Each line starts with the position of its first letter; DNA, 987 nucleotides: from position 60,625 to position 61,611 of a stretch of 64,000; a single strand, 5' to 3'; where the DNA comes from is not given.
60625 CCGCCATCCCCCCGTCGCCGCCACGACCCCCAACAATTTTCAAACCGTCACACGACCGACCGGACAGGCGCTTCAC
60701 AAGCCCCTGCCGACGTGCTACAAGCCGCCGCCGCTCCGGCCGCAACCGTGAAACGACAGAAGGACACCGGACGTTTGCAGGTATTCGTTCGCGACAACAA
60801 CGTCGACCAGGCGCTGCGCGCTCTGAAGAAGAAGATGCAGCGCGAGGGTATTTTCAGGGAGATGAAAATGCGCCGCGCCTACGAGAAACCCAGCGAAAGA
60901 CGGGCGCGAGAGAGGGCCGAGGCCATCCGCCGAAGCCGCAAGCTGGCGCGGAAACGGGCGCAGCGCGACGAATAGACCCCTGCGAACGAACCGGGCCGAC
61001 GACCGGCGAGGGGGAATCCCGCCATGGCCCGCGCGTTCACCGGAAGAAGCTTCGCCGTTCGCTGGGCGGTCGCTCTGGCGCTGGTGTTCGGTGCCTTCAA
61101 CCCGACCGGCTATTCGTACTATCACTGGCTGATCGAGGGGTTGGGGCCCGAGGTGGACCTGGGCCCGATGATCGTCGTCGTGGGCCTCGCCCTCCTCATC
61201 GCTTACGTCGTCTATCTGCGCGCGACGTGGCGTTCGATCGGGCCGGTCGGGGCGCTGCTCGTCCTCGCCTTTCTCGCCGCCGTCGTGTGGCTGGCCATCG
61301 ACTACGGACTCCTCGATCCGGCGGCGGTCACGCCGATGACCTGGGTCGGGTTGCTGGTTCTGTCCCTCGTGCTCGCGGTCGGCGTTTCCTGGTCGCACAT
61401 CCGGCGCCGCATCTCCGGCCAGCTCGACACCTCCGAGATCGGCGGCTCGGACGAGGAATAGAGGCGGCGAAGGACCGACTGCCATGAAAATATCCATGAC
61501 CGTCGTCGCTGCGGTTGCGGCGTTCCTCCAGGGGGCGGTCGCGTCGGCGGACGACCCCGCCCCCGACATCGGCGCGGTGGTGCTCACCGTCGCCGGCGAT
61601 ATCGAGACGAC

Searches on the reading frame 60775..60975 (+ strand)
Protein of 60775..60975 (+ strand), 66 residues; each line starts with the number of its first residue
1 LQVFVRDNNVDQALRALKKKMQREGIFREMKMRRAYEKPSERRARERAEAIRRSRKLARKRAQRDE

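Call 89: search_protein_families(library=pfam, proteins=[window:60775-60975:+], max_evalue=0.01)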
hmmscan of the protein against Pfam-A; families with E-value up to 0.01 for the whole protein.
window:60775-60975:+ (66 aa): 1 family
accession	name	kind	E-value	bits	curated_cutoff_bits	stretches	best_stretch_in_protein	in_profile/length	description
PF01165.25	Ribosomal_S21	-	1.6e-20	73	27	1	2-54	1-54/55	Ribosomal protein S21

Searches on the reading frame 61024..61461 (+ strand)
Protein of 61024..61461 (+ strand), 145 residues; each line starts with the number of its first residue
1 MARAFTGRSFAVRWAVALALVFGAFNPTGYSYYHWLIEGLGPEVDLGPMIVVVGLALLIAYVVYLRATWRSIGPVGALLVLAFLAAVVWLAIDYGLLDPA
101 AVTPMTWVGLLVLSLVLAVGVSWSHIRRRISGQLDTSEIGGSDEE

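Call 19: search_protein_families(library=pfam, proteins=[window:61024-61461:+])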
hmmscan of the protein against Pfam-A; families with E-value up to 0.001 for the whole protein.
window:61024-61461:+ (145 aa): 2 families
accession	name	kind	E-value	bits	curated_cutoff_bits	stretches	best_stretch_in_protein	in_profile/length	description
PF20134.4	DUF6524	-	6.9e-47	158.9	27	1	9-139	2-129/131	Family of unknown function (DUF6524)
PF13796.11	Sensor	-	0.00041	20.8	28.2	1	79-139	2-62/162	Putative sensor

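Call 77: find_encoding_contigs(protein=window:61024-61461:+, flank=10000, max_places=3)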
Protein window:61024-61461:+ (145 aa): no gene with exactly this product is on record in the collection.
